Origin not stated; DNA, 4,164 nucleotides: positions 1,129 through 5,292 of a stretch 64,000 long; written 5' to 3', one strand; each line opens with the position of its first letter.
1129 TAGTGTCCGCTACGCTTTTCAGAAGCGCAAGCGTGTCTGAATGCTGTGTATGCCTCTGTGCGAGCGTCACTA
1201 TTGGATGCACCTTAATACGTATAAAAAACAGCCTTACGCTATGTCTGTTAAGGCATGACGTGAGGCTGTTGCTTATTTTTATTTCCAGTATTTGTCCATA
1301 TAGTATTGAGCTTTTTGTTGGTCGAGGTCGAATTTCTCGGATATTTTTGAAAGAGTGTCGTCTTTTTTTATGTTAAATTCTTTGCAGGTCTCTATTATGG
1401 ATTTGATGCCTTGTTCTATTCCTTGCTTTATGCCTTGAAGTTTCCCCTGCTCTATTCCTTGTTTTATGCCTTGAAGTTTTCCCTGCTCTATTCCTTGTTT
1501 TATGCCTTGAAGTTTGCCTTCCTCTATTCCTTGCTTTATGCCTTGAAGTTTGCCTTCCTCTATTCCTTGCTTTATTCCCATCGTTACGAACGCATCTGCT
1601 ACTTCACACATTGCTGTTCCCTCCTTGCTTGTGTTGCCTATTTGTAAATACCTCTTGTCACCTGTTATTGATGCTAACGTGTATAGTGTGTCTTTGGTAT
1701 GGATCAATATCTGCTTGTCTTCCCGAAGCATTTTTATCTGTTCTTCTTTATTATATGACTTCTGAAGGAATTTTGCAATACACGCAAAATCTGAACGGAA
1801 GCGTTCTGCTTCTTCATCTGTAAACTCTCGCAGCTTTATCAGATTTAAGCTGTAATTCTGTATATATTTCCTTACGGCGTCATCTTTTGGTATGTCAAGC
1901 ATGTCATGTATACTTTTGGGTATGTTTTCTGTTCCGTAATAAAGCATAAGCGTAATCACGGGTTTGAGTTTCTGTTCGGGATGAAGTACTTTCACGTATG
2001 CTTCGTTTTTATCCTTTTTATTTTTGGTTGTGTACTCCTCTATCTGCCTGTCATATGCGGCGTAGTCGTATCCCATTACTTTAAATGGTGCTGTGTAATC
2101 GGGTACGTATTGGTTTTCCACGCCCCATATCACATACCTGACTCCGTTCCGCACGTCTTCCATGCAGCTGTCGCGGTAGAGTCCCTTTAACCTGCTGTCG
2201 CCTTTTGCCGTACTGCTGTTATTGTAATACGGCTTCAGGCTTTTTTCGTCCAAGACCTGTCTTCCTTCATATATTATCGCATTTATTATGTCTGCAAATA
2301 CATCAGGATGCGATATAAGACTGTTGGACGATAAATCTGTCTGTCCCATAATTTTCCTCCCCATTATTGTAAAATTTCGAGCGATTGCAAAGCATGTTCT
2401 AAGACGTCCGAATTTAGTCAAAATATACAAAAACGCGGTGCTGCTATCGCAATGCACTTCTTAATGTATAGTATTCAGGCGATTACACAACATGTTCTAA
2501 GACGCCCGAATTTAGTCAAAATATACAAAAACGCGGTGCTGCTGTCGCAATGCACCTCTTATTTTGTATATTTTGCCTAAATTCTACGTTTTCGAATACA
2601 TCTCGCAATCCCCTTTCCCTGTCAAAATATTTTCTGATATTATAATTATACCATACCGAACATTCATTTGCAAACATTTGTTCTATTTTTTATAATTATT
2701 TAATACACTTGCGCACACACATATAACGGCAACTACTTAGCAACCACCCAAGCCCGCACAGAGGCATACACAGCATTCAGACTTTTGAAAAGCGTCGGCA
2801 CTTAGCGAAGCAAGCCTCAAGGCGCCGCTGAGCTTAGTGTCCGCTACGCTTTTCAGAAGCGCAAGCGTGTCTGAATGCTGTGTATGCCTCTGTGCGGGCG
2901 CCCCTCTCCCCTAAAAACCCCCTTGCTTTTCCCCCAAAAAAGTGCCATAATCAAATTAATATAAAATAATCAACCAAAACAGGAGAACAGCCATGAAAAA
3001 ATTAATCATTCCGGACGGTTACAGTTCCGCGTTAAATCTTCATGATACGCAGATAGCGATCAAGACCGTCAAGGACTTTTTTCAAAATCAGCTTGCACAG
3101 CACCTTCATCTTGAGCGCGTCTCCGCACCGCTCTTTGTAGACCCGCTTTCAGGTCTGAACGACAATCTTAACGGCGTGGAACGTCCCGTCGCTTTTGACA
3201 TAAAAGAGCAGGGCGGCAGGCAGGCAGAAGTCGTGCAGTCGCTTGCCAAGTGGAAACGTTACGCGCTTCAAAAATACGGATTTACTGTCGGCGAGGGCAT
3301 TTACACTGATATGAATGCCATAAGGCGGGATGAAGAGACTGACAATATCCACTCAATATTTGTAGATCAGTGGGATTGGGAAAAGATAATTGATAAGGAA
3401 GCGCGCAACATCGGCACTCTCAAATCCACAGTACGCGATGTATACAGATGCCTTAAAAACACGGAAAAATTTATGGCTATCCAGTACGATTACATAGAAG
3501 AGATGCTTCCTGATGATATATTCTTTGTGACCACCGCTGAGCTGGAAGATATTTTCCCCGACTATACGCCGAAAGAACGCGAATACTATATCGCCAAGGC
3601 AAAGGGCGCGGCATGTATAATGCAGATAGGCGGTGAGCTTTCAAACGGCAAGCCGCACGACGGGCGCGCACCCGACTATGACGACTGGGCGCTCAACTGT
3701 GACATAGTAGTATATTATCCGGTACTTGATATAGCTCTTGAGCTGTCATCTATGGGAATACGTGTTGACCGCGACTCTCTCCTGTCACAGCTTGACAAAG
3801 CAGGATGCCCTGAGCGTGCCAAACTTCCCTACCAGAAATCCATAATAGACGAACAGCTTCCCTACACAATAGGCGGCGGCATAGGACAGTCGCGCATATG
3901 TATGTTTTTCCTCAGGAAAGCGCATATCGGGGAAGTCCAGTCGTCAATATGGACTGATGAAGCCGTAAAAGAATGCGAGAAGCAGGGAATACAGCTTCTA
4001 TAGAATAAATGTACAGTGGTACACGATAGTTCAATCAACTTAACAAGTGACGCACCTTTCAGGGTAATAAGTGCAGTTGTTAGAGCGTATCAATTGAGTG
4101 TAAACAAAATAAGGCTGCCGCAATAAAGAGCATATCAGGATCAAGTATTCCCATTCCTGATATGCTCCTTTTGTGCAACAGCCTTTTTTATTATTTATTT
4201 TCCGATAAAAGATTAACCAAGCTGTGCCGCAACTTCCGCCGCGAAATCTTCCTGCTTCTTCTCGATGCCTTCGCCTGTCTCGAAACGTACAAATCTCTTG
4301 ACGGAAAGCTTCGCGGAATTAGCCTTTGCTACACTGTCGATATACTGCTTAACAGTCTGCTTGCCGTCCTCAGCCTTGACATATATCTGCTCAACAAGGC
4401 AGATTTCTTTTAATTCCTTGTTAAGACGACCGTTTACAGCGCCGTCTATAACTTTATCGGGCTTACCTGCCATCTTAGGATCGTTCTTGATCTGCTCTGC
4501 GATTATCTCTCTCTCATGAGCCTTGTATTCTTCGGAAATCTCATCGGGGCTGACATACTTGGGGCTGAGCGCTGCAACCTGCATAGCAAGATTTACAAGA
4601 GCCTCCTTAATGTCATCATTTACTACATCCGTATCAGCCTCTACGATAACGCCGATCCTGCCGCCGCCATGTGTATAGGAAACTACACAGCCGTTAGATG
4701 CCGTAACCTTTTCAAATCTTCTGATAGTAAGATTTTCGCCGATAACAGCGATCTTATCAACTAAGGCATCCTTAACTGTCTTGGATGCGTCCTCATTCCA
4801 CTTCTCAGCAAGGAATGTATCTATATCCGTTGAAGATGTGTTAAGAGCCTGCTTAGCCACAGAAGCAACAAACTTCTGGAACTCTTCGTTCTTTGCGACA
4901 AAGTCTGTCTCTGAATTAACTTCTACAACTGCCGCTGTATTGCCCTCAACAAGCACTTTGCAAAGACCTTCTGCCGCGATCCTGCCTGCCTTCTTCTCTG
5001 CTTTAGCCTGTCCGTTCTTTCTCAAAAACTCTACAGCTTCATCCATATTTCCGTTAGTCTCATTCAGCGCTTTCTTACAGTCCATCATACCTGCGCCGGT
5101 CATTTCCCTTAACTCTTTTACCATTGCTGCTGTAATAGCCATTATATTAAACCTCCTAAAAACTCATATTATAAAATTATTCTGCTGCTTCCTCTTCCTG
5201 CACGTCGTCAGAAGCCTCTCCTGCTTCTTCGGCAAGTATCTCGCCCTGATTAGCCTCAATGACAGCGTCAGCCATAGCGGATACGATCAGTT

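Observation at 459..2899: Three copies of a 148-178-nt long-hairpin element whose stem differs between copies by compensatory changes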

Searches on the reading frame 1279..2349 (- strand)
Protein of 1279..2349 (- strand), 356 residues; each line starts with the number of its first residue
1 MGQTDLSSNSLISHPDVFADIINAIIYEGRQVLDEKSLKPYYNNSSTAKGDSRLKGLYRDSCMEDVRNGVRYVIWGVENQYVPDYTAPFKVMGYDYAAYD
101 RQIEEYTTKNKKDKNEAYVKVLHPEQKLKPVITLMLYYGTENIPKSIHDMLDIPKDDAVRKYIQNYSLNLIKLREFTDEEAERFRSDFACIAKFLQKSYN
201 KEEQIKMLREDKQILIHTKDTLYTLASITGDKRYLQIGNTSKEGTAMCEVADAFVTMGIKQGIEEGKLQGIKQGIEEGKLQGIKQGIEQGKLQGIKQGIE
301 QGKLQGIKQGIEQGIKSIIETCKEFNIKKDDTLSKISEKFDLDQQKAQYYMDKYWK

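Call 40: find_encoding_contigs(protein=window:1279-2349:-, flank=6000, max_places=10)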
Protein window:1279-2349:- (356 aa): no gene with exactly this product is on record in the collection.

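Call 47: search_protein_families(library=pfam, proteins=[window:1279-2349:-], max_evalue=0.01)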
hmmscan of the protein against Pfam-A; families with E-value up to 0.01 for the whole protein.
window:1279-2349:- (356 aa): 3 families
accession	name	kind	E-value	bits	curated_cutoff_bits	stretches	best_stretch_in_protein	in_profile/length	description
PF04754.18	Transposase_31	-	2.8e-07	30.8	21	1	69-217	66-194/203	Putative transposase, YhgA-like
PF09713.15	A_thal_3526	-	0.0024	18.6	27.8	0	190-220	4-34/53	Plant protein 1589 of unknown function (A_thal_3526)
PF01476.26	LysM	-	0.0043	17.4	20.9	0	327-345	3-21/43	LysM domain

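Call 48: search_protein_families(library=ncbifam, proteins=[window:1279-2349:-], max_evalue=0.01)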
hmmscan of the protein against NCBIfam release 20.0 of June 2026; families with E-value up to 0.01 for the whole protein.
window:1279-2349:- (356 aa): 5 families
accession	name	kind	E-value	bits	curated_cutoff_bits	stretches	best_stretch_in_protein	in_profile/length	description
NF004267.1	PRK05687.1-3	equivalog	1e-10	41.2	293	2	262-326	67-131/266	flagellar assembly protein FliH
NF004270.2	PRK05687.2-1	equivalog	1.4e-08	34.6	180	1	259-326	43-108/223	flagellar assembly protein FliH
NF009925.1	PRK13386.1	equivalog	1.6e-07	30.8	192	1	269-326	41-98/228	flagellar assembly protein FliH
NF004266.1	PRK05687.1-1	equivalog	1.2e-05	24.9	260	2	281-317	56-92/230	flagellar assembly protein FliH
TIGR01589.1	A_thal_3526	domain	0.0013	18.7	36.55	0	315-344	4-33/57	TIGR01589 domain-containing protein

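Call 49: find_homologous_proteins(query=window:1279-2349:-, max_evalue=1e-10)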
Query window:1279-2349:- (356 aa): 522 proteins with E <= 1e-10 among 8000 candidates; the best 120 are listed.
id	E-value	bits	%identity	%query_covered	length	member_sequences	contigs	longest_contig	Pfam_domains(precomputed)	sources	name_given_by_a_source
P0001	2.4e-220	749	96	100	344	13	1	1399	PF04754.19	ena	-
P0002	7.4e-170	583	73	100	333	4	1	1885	PF04754.19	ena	-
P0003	2.1e-155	535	70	100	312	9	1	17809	PF04754.19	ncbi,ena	-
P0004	5.3e-123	429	55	100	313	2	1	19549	-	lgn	-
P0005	1.7e-121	424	55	100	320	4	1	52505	-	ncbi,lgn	-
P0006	2.0e-121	424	56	100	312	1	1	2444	-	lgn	-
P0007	5.1e-121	422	55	100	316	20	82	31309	-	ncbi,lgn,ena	-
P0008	1.3e-119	418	65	82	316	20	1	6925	PF04754.19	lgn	-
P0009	7.6e-119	415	55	100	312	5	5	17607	-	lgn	-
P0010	2.5e-114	400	67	74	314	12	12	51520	-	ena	-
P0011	4.6e-113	396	65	74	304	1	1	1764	-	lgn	-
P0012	3.4e-112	393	66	74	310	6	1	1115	-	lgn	-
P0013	5.3e-110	386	66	74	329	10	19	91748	-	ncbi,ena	-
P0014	1.3e-109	385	51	100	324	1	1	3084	-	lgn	-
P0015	3.0e-106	374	66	74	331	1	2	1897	-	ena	-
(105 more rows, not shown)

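Call 50: find_encoding_contigs(protein=P0003, flank=3000, max_places=3)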
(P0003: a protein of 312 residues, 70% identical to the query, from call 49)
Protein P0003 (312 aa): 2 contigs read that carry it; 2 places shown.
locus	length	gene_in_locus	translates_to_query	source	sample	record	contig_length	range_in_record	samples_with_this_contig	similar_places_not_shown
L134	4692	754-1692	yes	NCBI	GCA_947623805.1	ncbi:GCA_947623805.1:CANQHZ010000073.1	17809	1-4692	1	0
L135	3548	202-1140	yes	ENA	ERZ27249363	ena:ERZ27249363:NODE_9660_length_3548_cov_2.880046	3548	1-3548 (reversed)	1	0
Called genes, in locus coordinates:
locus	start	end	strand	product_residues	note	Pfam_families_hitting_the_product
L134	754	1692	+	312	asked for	PF04754:Transposase_31 (faint)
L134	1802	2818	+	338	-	PF00106:adh_short, PF01073:3Beta_HSD, PF01370:Epimerase, PF02719:Polysacc_synt_2, PF04321:RmlD_sub_bind, PF05368:NmrA (faint), PF08659:KR (weak), PF16363:GDP_Man_Dehyd, +1 more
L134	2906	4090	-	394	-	PF13793:Pribosyltran_N, PF00156:Pribosyltran, PF14572:Pribosyl_synth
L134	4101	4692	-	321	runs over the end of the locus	PF01695:IstB_IS21, PF00308:Bac_DnaA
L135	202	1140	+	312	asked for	PF04754:Transposase_31 (faint)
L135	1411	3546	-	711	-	?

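Call 51: find_encoding_contigs(protein=P0007, flank=3000, max_places=6)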
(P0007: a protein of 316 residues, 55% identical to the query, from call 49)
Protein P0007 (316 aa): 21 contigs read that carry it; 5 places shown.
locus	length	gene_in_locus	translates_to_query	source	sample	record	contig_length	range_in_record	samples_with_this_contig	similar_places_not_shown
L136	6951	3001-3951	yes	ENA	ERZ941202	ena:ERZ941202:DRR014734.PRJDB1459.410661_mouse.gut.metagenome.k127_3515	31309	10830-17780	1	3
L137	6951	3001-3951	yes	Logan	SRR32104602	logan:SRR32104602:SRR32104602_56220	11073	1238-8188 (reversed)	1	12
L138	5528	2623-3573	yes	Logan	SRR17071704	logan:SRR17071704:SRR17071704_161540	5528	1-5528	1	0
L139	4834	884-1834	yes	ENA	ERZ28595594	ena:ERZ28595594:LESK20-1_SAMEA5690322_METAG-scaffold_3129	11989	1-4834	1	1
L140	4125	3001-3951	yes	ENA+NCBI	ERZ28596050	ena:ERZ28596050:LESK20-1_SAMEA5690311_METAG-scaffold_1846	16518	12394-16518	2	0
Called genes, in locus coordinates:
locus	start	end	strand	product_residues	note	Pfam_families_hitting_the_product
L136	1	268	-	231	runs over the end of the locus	PF00072:Response_reg, PF00486:Trans_reg_C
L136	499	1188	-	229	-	PF12730:ABC2_membrane_4 (weak), PF12698:ABC2_membrane_3 (weak)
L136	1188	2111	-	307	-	PF00005:ABC_tran, PF13304:AAA_21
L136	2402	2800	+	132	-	PF00293:NUDIX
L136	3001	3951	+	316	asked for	-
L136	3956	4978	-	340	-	PF03706:LPG_synthase_TM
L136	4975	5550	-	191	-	-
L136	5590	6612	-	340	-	PF00535:Glycos_transf_2, PF13641:Glyco_tranf_2_3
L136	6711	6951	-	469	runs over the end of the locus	-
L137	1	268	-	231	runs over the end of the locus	PF00072:Response_reg, PF00486:Trans_reg_C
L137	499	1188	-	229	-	PF12730:ABC2_membrane_4 (weak), PF12698:ABC2_membrane_3 (weak)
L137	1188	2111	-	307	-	PF00005:ABC_tran, PF13304:AAA_21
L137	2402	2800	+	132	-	PF00293:NUDIX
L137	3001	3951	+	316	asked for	-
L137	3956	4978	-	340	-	PF03706:LPG_synthase_TM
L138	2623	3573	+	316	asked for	-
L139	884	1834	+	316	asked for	-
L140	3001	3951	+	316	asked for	-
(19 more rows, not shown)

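Call 52: find_encoding_contigs(protein=P0013, flank=3000, max_places=4)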
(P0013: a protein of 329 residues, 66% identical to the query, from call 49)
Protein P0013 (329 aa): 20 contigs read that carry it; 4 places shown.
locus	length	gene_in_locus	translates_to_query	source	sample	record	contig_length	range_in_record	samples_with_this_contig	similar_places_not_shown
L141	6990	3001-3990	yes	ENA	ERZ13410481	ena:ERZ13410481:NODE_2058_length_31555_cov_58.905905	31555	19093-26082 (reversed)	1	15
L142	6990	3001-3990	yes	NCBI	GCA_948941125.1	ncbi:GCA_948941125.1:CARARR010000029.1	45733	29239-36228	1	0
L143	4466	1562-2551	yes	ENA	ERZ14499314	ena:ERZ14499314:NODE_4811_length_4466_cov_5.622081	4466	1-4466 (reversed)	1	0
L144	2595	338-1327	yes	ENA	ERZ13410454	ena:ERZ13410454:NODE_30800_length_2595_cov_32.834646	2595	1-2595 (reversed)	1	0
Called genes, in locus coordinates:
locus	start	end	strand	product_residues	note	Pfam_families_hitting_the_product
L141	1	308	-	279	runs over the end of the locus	PF12730:ABC2_membrane_4 (weak)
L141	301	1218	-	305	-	PF13476:AAA_23 (faint), PF00005:ABC_tran, PF13304:AAA_21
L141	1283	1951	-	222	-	PF00072:Response_reg, PF00486:Trans_reg_C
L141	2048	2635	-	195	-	PF01694:Rhomboid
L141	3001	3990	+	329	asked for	-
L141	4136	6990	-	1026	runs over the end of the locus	PF05569:Peptidase_M56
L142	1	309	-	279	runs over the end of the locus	PF12730:ABC2_membrane_4 (weak)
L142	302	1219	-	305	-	PF13476:AAA_23 (faint), PF00005:ABC_tran, PF13304:AAA_21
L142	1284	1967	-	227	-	PF00072:Response_reg, PF00486:Trans_reg_C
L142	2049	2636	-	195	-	PF01694:Rhomboid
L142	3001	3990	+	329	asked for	-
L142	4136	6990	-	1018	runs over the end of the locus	PF05569:Peptidase_M56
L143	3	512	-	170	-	?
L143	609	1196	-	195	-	PF01694:Rhomboid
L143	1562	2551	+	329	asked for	-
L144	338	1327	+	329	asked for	-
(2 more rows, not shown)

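Call 87: find_encoding_contigs(protein=P0001, flank=3000, max_places=4)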
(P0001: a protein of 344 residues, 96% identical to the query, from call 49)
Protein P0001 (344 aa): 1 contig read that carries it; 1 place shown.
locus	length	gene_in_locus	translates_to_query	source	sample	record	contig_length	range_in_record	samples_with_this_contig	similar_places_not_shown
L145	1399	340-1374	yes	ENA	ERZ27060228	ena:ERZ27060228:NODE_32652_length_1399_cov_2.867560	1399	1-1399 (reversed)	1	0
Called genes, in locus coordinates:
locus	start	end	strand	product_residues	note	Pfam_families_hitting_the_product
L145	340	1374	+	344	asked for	PF04754:Transposase_31 (weak)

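Call 88: find_encoding_contigs(protein=P0002, flank=3000, max_places=4)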
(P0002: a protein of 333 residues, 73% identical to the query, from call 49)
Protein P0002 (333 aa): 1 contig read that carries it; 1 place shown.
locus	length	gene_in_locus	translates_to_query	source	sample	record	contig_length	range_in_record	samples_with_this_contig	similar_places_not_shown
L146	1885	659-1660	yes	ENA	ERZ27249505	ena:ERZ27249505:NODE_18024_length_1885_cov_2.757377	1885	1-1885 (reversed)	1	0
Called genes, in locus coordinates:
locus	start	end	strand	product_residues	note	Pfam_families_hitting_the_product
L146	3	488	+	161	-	?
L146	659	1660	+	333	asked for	PF04754:Transposase_31 (weak)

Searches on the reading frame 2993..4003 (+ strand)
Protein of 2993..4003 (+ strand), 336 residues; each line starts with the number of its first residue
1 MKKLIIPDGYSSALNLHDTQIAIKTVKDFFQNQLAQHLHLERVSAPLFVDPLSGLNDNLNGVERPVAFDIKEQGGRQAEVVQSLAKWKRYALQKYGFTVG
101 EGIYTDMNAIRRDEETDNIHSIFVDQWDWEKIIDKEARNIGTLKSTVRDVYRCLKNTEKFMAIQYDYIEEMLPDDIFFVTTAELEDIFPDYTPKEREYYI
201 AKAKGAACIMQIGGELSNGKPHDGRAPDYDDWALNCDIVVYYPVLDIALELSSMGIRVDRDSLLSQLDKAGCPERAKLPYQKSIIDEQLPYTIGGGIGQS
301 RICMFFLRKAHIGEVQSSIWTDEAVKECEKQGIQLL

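Call 38: find_encoding_contigs(protein=window:2993-4003:+, flank=6000, max_places=10)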
Protein window:2993-4003:+ (336 aa): 1 contig read that carries it; 1 place shown.
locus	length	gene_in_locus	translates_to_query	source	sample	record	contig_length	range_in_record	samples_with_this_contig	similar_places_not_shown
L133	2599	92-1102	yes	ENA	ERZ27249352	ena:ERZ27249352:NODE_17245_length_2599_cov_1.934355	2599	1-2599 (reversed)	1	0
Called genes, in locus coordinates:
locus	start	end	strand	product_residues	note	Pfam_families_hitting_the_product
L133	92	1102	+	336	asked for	PF03590:AsnA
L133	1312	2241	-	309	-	PF25025:EF-Ts_N (faint), PF00889:EF_TS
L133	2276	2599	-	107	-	?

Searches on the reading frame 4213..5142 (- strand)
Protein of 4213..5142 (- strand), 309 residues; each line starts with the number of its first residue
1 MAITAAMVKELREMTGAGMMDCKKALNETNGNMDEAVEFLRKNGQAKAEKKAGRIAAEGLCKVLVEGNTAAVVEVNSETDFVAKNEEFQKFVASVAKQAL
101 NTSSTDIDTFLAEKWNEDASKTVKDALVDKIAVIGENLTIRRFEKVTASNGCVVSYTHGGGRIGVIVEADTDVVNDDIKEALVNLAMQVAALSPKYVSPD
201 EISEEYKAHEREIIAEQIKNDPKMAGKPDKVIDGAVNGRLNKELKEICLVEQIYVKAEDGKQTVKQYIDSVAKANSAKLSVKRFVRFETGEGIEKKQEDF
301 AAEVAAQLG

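Call 93: list_cluster_members(proteins=[window:4213-5142:-, window:5177-5923:-, window:2993-4003:+])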
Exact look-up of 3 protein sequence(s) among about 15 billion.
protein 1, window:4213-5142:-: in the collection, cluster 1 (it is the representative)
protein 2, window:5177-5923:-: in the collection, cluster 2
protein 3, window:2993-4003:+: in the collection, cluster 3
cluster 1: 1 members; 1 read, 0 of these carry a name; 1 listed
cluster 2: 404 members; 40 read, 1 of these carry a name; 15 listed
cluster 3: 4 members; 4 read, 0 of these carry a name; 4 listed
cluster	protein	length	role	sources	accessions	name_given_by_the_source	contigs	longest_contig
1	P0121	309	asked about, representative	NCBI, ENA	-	-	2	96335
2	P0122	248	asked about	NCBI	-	-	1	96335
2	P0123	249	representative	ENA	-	-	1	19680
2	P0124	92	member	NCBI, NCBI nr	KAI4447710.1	30S ribosomal protein S2 [Eubacterium plexicaudatum ASF492]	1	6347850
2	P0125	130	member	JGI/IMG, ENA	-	-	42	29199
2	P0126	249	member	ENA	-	-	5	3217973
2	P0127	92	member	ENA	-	-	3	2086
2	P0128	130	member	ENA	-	-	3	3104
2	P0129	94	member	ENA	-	-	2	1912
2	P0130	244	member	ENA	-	-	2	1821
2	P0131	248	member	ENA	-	-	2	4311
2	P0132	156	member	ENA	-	-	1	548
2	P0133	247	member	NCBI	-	-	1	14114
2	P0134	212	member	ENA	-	-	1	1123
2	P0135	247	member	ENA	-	-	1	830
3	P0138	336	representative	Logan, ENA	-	-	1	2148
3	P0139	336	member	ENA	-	-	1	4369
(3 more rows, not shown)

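Call 94: find_encoding_contigs(protein=P0139, flank=4000, max_places=3)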
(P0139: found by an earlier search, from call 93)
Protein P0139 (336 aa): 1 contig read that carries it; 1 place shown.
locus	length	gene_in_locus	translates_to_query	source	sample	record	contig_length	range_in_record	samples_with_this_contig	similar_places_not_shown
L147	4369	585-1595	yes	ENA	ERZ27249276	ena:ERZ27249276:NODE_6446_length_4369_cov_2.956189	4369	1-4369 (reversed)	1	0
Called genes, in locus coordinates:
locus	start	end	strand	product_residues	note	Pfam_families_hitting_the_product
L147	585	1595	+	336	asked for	PF03590:AsnA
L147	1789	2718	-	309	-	PF25025:EF-Ts_N (faint), PF00889:EF_TS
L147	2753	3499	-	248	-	PF00318:Ribosomal_S2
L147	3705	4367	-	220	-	?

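Call 95: find_encoding_contigs(protein=P0138, flank=4000, max_places=3)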
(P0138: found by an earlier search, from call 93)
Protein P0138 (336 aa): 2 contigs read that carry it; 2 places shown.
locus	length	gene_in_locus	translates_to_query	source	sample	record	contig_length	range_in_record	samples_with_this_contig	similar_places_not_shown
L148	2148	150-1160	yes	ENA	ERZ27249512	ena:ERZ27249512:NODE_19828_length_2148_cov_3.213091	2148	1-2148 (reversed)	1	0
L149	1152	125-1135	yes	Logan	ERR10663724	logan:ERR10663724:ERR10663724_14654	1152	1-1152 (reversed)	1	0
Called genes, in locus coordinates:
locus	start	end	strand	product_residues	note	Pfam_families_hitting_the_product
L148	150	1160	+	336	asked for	PF03590:AsnA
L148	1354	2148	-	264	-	?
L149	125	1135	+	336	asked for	PF03590:AsnA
